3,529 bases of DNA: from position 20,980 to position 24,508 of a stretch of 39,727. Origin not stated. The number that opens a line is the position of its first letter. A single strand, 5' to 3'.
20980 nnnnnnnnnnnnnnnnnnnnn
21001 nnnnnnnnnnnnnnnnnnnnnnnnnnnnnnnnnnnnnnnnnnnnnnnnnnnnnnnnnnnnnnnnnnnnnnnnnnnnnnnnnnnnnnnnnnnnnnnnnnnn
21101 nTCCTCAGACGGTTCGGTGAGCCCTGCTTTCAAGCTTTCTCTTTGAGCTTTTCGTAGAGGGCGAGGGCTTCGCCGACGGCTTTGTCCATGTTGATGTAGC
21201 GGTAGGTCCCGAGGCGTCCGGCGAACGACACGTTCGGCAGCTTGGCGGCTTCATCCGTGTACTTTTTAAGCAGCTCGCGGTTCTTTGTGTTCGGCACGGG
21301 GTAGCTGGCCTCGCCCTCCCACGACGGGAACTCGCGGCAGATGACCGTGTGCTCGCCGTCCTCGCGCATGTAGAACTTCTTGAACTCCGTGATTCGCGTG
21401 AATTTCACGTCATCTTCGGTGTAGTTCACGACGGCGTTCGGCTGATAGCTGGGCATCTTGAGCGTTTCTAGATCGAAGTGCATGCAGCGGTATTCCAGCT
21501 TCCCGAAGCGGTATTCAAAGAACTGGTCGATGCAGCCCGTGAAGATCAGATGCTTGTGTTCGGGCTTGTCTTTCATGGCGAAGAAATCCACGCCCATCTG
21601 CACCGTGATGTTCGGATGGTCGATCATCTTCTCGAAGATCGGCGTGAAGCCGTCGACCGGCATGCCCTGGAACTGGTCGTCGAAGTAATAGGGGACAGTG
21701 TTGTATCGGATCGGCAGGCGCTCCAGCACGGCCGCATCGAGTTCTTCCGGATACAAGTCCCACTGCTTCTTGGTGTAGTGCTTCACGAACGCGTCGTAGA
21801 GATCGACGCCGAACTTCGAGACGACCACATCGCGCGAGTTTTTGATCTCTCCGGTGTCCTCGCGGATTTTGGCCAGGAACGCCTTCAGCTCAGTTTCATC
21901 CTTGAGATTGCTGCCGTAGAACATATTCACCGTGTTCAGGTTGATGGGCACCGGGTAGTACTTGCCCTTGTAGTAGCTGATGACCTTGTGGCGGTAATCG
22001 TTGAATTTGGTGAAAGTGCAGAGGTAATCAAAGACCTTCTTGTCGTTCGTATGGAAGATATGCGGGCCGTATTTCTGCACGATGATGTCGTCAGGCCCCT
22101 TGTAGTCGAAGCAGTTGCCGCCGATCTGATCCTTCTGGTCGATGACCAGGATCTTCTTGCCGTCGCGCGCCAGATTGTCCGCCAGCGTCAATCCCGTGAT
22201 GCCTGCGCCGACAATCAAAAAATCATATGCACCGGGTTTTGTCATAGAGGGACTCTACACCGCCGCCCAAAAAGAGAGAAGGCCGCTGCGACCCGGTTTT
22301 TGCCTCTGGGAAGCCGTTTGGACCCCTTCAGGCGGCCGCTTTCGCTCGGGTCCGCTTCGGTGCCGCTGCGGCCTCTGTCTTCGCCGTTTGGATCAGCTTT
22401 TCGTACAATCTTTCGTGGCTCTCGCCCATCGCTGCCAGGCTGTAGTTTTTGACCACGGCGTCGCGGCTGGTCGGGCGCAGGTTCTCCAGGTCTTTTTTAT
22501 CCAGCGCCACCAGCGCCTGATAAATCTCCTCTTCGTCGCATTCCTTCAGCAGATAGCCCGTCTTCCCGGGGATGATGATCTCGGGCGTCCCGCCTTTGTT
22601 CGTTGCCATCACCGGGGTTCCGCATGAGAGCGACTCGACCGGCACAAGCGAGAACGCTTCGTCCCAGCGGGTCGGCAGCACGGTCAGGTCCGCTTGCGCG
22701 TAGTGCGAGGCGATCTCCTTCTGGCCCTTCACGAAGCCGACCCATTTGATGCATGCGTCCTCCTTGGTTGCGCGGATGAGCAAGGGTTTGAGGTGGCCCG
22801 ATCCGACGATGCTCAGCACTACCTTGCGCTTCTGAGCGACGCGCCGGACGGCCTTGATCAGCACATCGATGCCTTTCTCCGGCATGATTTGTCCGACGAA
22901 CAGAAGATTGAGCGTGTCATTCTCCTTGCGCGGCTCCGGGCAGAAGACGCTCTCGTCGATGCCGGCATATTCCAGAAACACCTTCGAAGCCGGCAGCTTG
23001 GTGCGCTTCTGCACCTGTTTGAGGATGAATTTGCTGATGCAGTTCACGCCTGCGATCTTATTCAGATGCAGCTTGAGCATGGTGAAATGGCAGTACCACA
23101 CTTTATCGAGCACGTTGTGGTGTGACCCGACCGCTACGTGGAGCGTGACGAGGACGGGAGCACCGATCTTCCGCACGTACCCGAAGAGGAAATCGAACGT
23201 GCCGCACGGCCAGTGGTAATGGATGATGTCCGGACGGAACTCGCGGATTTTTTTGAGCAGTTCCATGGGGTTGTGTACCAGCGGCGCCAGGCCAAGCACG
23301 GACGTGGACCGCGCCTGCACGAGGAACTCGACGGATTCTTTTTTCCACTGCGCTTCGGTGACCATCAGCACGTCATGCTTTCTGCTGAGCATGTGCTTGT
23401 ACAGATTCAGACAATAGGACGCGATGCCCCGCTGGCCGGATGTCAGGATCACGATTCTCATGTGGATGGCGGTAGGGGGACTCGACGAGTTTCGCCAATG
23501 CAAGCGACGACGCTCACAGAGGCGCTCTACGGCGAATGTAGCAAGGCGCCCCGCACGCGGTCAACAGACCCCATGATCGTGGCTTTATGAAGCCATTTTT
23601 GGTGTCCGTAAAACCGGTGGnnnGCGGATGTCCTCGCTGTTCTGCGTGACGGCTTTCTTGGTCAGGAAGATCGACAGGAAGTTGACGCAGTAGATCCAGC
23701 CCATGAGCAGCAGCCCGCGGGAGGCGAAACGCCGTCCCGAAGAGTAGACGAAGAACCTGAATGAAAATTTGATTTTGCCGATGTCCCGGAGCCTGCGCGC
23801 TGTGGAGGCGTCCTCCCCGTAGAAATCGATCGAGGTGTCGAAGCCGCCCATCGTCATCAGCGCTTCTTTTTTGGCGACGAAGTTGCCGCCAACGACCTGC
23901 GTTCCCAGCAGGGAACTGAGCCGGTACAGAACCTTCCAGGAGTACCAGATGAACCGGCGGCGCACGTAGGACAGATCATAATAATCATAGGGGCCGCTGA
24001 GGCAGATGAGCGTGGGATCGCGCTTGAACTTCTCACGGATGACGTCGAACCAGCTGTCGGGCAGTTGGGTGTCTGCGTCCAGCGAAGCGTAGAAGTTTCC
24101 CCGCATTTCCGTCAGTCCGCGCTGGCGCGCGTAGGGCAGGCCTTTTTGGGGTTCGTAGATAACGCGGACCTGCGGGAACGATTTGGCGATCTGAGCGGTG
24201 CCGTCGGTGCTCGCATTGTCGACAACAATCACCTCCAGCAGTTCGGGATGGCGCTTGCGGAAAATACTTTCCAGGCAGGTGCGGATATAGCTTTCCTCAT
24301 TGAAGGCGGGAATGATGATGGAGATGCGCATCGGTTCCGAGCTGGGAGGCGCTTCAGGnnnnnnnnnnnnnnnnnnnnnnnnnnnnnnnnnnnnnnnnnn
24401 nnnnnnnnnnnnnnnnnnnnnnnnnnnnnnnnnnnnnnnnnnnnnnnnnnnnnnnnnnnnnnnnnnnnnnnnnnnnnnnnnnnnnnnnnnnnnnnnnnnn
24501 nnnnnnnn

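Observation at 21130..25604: PAP2 phosphatase / UbiA::GT2 / GT4 / Glf block resembles the mycobacterial arabinogalactan core locus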

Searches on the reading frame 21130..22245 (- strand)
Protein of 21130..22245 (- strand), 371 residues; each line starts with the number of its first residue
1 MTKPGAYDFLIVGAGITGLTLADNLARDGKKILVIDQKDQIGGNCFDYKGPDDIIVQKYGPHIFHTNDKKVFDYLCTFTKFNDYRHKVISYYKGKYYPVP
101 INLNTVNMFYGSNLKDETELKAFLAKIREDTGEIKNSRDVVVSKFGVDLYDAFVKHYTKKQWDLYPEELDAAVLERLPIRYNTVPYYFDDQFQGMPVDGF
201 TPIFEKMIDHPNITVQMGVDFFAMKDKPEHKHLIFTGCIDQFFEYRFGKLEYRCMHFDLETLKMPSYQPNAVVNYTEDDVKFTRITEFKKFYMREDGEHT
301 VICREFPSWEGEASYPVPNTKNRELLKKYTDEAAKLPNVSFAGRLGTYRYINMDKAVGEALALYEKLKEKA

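Call 3: search_protein_families(library=pfam, proteins=[window:21130-22245:-], max_evalue=0.01)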
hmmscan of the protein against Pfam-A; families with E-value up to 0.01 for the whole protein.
window:21130-22245:- (371 aa): 14 families
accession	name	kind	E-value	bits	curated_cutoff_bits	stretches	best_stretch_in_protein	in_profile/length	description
PF03275.19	GLF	-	7.8e-74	248.2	26.3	1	152-350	1-203/203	UDP-galactopyranose mutase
PF13450.12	NAD_binding_8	-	2.4e-17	63.4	21.9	1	11-75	1-65/68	NAD(P)-binding Rossmann-like domain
PF01266.30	DAO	-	6.6e-07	29.6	27.9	1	8-43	1-37/353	FAD dependent oxidoreductase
PF01593.30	Amino_oxidase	-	3.1e-06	27.2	19.8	1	16-112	1-99/443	Flavin containing amine oxidoreductase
PF00890.30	FAD_binding_2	-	0.00013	21.8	20.4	1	8-44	1-37/414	FAD binding domain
PF00070.33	Pyr_redox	-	0.00049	21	22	1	10-47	3-39/82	Pyridine nucleotide-disulphide oxidoreductase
PF01946.23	Thi4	-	0.0005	19.8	26.2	1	7-45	18-57/235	Thi4 family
PF12831.13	FAD_oxidored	-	0.00055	19.8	27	1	8-45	1-38/416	FAD dependent oxidoreductase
PF01494.25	FAD_binding_3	-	0.0006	19.6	22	1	8-39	3-34/349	FAD binding domain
PF07992.20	Pyr_redox_2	-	0.00075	19.4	26.1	1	7-49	1-44/291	Pyridine nucleotide-disulphide oxidoreductase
PF00996.24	GDI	-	0.00095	18.2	23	1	6-45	4-43/436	GDP dissociation inhibitor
PF02254.24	TrkA_N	-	0.0033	18.2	23.8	1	9-39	1-31/116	TrkA-N domain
PF03486.20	HI0933_like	-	0.0044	17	50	1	8-42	2-36/244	HI0933-like protein Rossmann domain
PF21799.2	MurD-like_N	-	0.0051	17.5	27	0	9-40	3-34/88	Mur ligase MurD-like, N-terminal domain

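Call 4: search_protein_families(library=ncbifam, proteins=[window:21130-22245:-], max_evalue=0.01)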
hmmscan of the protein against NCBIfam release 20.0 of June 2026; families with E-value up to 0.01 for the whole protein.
window:21130-22245:- (371 aa): 79 families (the best 25 are shown)
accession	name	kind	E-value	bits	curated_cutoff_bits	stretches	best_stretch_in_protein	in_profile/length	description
TIGR00031.1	UDP-GALP_mutase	equivalog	2.1e-104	349.5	303.75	1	7-366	2-375/378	UDP-galactopyranose mutase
NF005548.0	PRK07208.1-4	equivalog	1e-18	67.3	389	1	9-171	6-168/488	hypothetical protein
NF005547.0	PRK07208.1-3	equivalog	2.6e-18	66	380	1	9-171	7-173/465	hypothetical protein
NF005545.0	PRK07208.1-1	equivalog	1e-15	57.1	451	1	8-171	9-172/504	hypothetical protein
NF005546.0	PRK07208.1-2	equivalog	2.8e-13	49.3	418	1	91-172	121-202/527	hypothetical protein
NF005560.0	PRK07233.1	equivalog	1.6e-10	40.4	252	1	9-207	3-205/435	hypothetical protein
NF003585.0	PRK05249.1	equivalog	8.4e-07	28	465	1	5-46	5-46/464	Si-specific NAD(P)(+) transhydrogenase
NF004832.0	PRK06184.1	subfamily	9.8e-07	27.9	476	1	2-40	2-40/506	hypothetical protein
TIGR03467.1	HpnE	equivalog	1.5e-06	27.8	283.05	1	10-78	2-70/430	hydroxysqualene dehydroxylase HpnE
TIGR00562.1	proto_IX_ox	equivalog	4e-06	25.7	97.85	1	9-129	5-131/470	protoporphyrinogen oxidase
NF005549.0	PRK07208.1-5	equivalog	5.5e-06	25.1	587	0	85-171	115-201/534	hypothetical protein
TIGR02734.1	crtI_fam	subfamily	6.1e-06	25.2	238.1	1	10-45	2-37/504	phytoene desaturase family protein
NF004943.0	PRK06292.2-1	equivalog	8.5e-06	24.8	432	1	7-46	4-43/456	dihydrolipoyl dehydrogenase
TIGR02032.1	GG-red-SF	subfamily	3.3e-05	23.7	158.8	1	7-42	1-36/297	geranylgeranyl reductase family protein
NF041853.1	hythiocyan_redase_MerA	equivalog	4.1e-05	22.6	650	1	6-47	3-45/440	hypothiocyanous acid reductase MerA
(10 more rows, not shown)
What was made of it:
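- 21130..22245 (-): UDP-galactopyranose mutase (Glf), 371 aa. TIGR00031 scores 349.5 bits against a cut-off of 303.75 (call 4).
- Checked: Glf, 21130-22245: TIGR00031 scores 349.5 bits against a cut-off of 303.75, PF03275 E = 7.8e-74 (calls 3, 4).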

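Call 85: search_solved_structures(query=window:21130-22245:-, max_evalue=1e-10)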
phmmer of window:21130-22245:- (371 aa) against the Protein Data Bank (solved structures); distinct sequences matched with E-value up to 1e-10: 13.
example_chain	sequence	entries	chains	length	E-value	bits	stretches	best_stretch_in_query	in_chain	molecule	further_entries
3hdq_A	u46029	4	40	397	2.4e-101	342.9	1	6-368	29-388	UDP-galactopyranose mutase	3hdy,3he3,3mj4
1i8t_A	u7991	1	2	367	1.9e-83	284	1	7-362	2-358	UDP-GALACTOPYRANOSE MUTASE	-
5f3r_A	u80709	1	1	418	4.7e-79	269.6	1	4-366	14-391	UDP-galactopyranose mutase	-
4rpg_B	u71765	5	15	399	5.4e-79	269.4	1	6-366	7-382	UDP-galactopyranose mutase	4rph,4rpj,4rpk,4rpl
1v0j_A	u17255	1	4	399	5.8e-79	269.3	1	6-366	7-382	UDP-GALACTOPYRANOSE MUTASE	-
5eqd_A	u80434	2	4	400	5.8e-79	269.3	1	5-366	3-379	UDP-galactopyranose mutase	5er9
5eqf_A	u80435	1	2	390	1.2e-78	268.3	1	6-366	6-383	UDP-galactopyranose mutase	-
4xgk_A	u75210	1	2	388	1.5e-78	267.9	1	7-366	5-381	UDP-galactopyranose mutase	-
5br7_A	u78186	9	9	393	1.7e-78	267.7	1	7-366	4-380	UDP-galactopyranose mutase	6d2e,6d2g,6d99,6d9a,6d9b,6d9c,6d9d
4mo2_B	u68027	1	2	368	3.2e-76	260.3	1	7-364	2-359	UDP-galactopyranose mutase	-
1wam_A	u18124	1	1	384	5.3e-75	256.2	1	9-364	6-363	UDP-GALACTOPYRANOSE MUTASE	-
2bi7_A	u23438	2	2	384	6.4e-75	255.9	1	9-364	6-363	UDP-GALACTOPYRANOSE MUTASE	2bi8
3gf4_A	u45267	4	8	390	1.4e-74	254.8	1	9-364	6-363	UDP-galactopyranose mutase | Probable UDP-galactopyranose mutase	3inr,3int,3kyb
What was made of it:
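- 21130..22245 (-): PDB 3hdq scores 343 bits, E. coli 1i8t scores 284 and M. tuberculosis 1v0j scores 269 (call 85).
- On UDP-galactopyranose mutase (Glf): 3hdq, 1i8t and 1v0j score 269-343 bits over residues 6-368 (call 85).
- Checked: The best solved relative is a UDP-galactopyranose mutase, 3hdq, at 343 bits (call 85).
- Glf is genuine (call 85).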

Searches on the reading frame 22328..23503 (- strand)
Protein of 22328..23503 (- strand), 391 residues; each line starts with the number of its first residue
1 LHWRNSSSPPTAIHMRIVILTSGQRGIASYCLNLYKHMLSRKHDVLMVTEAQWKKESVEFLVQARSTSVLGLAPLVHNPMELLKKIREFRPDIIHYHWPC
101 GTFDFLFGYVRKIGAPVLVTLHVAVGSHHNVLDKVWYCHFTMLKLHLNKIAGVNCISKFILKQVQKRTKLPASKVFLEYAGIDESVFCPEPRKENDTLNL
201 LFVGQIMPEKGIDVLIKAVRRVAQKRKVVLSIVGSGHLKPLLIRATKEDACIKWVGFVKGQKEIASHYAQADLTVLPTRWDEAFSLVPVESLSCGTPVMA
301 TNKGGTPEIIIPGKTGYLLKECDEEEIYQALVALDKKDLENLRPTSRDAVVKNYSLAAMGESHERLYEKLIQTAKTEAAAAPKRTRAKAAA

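Call 3: search_protein_families(library=pfam, proteins=[window:22328-23503:-], max_evalue=0.01)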
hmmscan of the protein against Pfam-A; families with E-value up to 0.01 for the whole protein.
window:22328-23503:- (391 aa): 5 families
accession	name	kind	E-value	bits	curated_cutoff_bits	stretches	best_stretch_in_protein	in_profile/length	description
PF00534.26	Glycos_transf_1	-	4.3e-31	108.2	26.4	1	193-331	11-152/172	Glycosyl transferases group 1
PF13692.12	Glyco_trans_1_4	-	9e-31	107.5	27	1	199-334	3-139/142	Glycosyl transferases group 1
PF13439.12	Glyco_transf_4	-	4.7e-15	56.5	28.5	1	26-184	3-168/170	Glycosyltransferase Family 4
PF20706.3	GT4-conflict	-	1.1e-11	44.8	26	1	181-310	180-320/385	Family 4 Glycosyltransferase in conflict systems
PF13579.12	Glyco_trans_4_4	-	2.3e-08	35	29.7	1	26-175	2-152/158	Glycosyl transferase 4-like domain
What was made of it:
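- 22328..23461 (-): GT4 (GT-B fold, retaining) glycosyltransferase, 377 aa. PF00534, PF13692 and PF13439 match (call 3).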

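Call 4: search_protein_families(library=ncbifam, proteins=[window:22328-23503:-], max_evalue=0.01)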
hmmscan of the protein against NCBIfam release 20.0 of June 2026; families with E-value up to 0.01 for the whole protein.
window:22328-23503:- (391 aa): 42 families (the best 25 are shown)
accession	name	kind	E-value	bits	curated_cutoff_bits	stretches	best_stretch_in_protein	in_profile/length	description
TIGR03088.1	stp2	hypoth_equivalog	3.9e-22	78.8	409.05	1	80-370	71-373/374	TIGR03088 family PEP-CTERM/XrtA system glycosyltransferase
TIGR03999.1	thiol_BshA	equivalog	8.3e-22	77.6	273.7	1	142-371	137-374/375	N-acetyl-alpha-D-glucosaminyl L-malate synthase BshA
NF012028.0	PRK15484.1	subfamily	8.3e-21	74.5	618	1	196-366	192-374/380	lipopolysaccharide N-acetylglucosaminyltransferase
NF046085.1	XrtY_assoc_Gly1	equivalog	1.7e-20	73.2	400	1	178-372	204-386/387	XrtY-associated glycosyltransferase XYAG1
NF041876.1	EPS_EpsE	equivalog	2.7e-19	69.7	400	1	154-357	166-383/389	exopolysaccharide biosynthesis GT4 family glycosyltransferase EpsE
TIGR04157.1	glyco_rSAM_CFB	subfamily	1.1e-18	67.4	400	1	142-367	162-406/406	TIGR04157 family glycosyltransferase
TIGR03449.1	mycothiol_MshA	equivalog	1.9e-17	63.3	462.5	1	197-371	220-404/406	D-inositol-3-phosphate glycosyltransferase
TIGR02149.1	glgA_Coryne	subfamily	5e-17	62.1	302.4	1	170-363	166-383/391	glycogen synthase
NF053787.1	GlcN_PG_synth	equivalog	6.1e-17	61.5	480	1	170-371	161-360/361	N-acetylglucosaminyl phosphatidylglycerol synthase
NF038255.1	exopoly_VpsD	equivalog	1.3e-15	57.2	300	1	56-371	65-380/381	VpsD family glycosyltransferase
NF047684.1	TeichurnBiosyTuaC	equivalog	7.4e-15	54.8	550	1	87-371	105-390/391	teichuronic acid biosynthesis protein TuaC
NF038229.1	Glyco4_Geo_Pelo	equivalog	9.1e-15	54.5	400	1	78-371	43-337/338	GPMC system family 4 glycosyltransferase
TIGR04063.1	stp3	hypoth_equivalog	1e-14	54.3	442.05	1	77-371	79-396/397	TIGR04063 family PEP-CTERM/XrtA system glycosyltransferase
NF038298.1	EPS_HpsO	equivalog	1.2e-13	50.7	575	1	80-371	79-388/388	hormogonium polysaccharide biosynthesis glycosyltransferase HpsO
NF047880.1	glyco_SdgA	exception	1.9e-13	49.8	800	1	193-347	311-468/488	serine-aspartate repeat adhesin O-glycosyltransferase SdgA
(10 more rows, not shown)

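Call 86: search_solved_structures(query=window:22328-23461:-, max_evalue=0.00001)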
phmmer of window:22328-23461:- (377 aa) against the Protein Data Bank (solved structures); distinct sequences matched with E-value up to 0.00001: 63 (the best 60 are shown).
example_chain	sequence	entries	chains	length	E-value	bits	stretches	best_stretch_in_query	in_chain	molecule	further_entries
7fg9_A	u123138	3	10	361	4.3e-14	55.5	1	168-357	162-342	Glycosyl transferase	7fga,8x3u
8x3q_C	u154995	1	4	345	5.2e-14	55.2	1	168-357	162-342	Glycosyl transferase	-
9v0l_A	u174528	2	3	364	1.2e-13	54.1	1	176-359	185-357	tetrahydrobiopterin glucosyltransferases | tetrahydrobiopterin glucosyltransferase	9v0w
5zer_A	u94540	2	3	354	1.2e-13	54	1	186-350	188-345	UDP-glucose:tetrahydrobiopterin glucosyltransferase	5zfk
5ze7_B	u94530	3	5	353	1.3e-13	54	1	186-350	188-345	UDP-glucose:tetrahydrobiopterin glucosyltransferase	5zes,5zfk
7qsg_A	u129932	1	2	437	4.6e-12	48.8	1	118-358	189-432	D-inositol 3-phosphate glycosyltransferase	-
2f9f_A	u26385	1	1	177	4.7e-12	48.8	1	187-322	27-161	first mannosyl transferase (wbaZ-1)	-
3okc_A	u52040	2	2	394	4.9e-12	48.7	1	190-347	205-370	GDP-mannose-dependent alpha-(1-6)-phosphatidylinositol monomannoside mannosyltransferase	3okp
2jjm_A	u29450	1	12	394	5.2e-12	48.6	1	139-358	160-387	GLYCOSYL TRANSFERASE, GROUP 1 FAMILY PROTEIN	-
3mbo_A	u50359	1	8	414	6e-12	48.4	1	185-358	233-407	Glycosyltransferase, group 1 family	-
3oka_A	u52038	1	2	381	7.1e-12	48.2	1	190-324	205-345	GDP-mannose-dependent alpha-(1-6)-phosphatidylinositol monomannoside mannosyltransferase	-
9dcm_B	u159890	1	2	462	2.5e-11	46.4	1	186-343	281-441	Sucrose-phosphate synthase-like protein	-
8vrf_B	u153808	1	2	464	2.5e-11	46.4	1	186-343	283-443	Sucrose-phosphate synthase-like protein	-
8uag_A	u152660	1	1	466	2.6e-11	46.4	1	186-343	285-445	Sucrose-phosphate synthase-like protein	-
5d00_A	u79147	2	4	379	2.9e-11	46.2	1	85-356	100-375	N-acetyl-alpha-D-glucosaminyl L-malate synthase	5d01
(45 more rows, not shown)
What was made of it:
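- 22328..23461 (-): PDB hits are generic GT4 enzymes (call 86).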

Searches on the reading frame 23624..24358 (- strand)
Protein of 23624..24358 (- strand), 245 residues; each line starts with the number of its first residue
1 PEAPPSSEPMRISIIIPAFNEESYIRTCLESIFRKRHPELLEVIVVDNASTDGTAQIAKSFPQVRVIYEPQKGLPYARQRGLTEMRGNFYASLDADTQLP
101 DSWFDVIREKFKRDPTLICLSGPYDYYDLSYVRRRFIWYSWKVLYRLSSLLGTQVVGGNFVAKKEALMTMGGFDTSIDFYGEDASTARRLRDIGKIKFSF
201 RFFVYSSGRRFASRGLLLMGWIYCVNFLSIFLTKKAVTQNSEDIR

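Call 81: predict_structure(alignment_id=A5)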
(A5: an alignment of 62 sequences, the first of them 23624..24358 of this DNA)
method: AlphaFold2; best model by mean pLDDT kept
length: 245 residues; sequences in the alignment: 62
mean_pLDDT: 94.8   pTM: 0.91
mean pLDDT of the five models: 94.8, 94.8, 94.2, 93.7, 93.7
residues with pLDDT >= 90: 219; 70-90: 21; 50-70: 5; < 50: 0
segments of 3 or more residues with pLDDT < 50: none
pLDDT, mean of each block of 10 residues (from residue 1): 75 98 98 95 98 98 98 97 98 98 97 97 97 95 89 92 98 94 96 96 97 94 93 91 79
secondary structure, 60 per line:
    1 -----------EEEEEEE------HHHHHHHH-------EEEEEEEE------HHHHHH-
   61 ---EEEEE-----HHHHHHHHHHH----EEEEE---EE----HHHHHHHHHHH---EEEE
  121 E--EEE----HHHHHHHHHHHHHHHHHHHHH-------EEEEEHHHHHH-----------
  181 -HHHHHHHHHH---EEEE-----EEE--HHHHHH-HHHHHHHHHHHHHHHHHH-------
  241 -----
elements in order: E12-18 H25-32 E40-47 H54-59 E64-68 H74-84 E89-93 H103-113 E117-121 E124-126 H131-151 E159-163 H164-169 H182-191 E195-198 E204-206 H209-214 H216-233
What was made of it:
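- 23621..24331 (-): GT2 (GT-A fold, inverting Leloir) glycosyltransferase domain of the fusion (aa 271-506), with a C-terminal amphipathic helix. The AF2 model has pLDDT 94.8 (call 81).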

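Call 88: fold_search(model_id=the predicted structure, library=pdb)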
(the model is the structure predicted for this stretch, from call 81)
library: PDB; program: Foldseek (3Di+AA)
matches with E <= 10: 1271; with E <= 0.001: 338
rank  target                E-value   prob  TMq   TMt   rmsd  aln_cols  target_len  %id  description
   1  6yv7_B                2.5e-13  1.00  0.72  0.52   3.8       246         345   25  Mannosyltransferase PcManGT from Pyrobaculum calidifontis (released 2020-07-22)
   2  4d0z_F                3.4e-13  1.00  0.65  0.33   7.0       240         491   19  GalNAc-T2 crystal soaked with UDP-5SGalNAc, mEA2 and manganese (Higher resolution dataset) (released 2014-05-28)
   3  6nqt_B                6.0e-13  1.00  0.65  0.33   6.6       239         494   20  GalNac-T2 soaked with UDP-sugar (released 2020-01-29)
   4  6nqt_C                6.0e-13  1.00  0.65  0.34   8.7       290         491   16  GalNac-T2 soaked with UDP-sugar (released 2020-01-29)
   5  9omh_A                7.6e-13  1.00  0.63  0.57   4.2       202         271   23  WrtF fucosyltransferase - Apo (released 2025-10-29)
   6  9omj_A                8.1e-13  1.00  0.64  0.58   4.6       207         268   22  WrtF fucosyltransferase - GDP-beta-L-fucose (released 2025-10-29)
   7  6nqt_A                8.1e-13  1.00  0.64  0.33   6.8       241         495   19  GalNac-T2 soaked with UDP-sugar (released 2020-01-29)
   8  4d0t_A                8.6e-13  1.00  0.65  0.34   9.2       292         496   17  GalNAc-T2 crystal soaked with UDP-GalNAc, EA2 peptide and manganese (released 2014-05-28)
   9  9omm_A                9.2e-13  1.00  0.63  0.60   4.9       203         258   22  WrtF fucosyltransferase - tetrasaccharide product (released 2025-10-29)
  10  9omn_B                1.2e-12  1.00  0.68  0.62   4.5       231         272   20  WrtF fucosyltransferase - GDP-2-deoxy-2-fluoro-beta-L-fucose (released 2025-10-29)
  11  5ndf_E                1.2e-12  1.00  0.65  0.33   6.8       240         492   19  Small-molecule inhibition of ppGalNAc-Ts selectively reduces mucin-type O-glycosylation (released 2017-11-01)
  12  9omk_B                1.4e-12  1.00  0.65  0.63   3.4       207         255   23  WrtF fucosyltransferase - trisaccharide acceptor (released 2025-10-29)
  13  6nqt_F                1.4e-12  1.00  0.63  0.34   8.3       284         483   19  GalNac-T2 soaked with UDP-sugar (released 2020-01-29)
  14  6egs_A                1.9e-12  1.00  0.65  0.35   6.6       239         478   19  Crystal structure of the GalNAc-T2 F104S mutant in complex with UDP-GalNAc (released 2018-04-11)
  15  4d0z_C                2.3e-12  1.00  0.64  0.34   9.2       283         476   18  GalNAc-T2 crystal soaked with UDP-5SGalNAc, mEA2 and manganese (Higher resolution dataset) (released 2014-05-28)
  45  6yv7_A                1.3e-11  1.00  0.70  0.51   3.5       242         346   24  Mannosyltransferase PcManGT from Pyrobaculum calidifontis (released 2020-07-22)
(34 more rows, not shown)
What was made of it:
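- Closest known: PcManGT. Same: It is the best structural match of the GT2 domain (TM 0.72, 25% identity; call 88).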
